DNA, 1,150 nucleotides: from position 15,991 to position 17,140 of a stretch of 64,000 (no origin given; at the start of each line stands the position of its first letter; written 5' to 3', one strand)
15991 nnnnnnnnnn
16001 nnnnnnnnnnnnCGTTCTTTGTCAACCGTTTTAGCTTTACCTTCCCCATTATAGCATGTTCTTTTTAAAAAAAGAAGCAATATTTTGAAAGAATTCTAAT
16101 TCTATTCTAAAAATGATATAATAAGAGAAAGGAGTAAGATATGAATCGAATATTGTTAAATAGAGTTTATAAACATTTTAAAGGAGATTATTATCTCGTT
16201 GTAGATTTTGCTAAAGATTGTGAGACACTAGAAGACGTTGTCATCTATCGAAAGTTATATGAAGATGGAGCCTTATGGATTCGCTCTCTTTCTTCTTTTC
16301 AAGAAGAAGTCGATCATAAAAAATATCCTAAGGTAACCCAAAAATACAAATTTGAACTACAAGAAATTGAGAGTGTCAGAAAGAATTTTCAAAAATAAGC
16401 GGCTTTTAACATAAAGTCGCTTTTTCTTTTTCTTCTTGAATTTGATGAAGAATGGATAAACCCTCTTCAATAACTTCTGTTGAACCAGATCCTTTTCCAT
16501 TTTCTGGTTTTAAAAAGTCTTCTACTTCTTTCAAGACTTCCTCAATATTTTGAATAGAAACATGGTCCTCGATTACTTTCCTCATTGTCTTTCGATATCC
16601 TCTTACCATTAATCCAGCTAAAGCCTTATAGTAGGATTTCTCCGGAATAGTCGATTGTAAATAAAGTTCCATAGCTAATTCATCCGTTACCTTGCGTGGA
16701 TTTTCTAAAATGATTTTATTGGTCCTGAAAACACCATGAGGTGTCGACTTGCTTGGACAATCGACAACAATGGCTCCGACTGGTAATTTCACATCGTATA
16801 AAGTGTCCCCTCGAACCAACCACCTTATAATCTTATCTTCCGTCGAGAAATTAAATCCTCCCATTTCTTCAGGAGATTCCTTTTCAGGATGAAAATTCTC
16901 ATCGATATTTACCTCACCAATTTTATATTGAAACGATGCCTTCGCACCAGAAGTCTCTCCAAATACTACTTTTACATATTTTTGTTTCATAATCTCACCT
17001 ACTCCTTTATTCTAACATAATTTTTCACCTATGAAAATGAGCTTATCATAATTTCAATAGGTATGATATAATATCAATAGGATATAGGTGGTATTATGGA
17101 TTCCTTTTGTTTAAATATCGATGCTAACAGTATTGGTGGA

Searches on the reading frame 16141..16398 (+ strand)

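Call 20: search_protein_families(library=pfam, proteins=[window:16141-16398:+], max_evalue=0.1)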
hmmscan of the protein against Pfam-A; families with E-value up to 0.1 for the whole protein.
window:16141-16398:+ (85 aa): 1 family
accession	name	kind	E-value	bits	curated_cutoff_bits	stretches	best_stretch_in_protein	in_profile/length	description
PF07866.17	DUF1653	-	2.6e-20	72.9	23.5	1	9-63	2-58/62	Protein of unknown function (DUF1653)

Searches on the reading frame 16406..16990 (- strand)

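Call 20: search_protein_families(library=pfam, proteins=[window:16406-16990:-], max_evalue=0.1)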
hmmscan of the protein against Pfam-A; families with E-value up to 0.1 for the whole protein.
window:16406-16990:- (194 aa): 1 family
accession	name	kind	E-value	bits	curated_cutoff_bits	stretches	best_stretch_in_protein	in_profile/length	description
PF22960.2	UBR1-like_wing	-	0.023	15.3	27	1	134-173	19-58/100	E3 ubiquitin-protein ligase UBR1-like, winged-helix domain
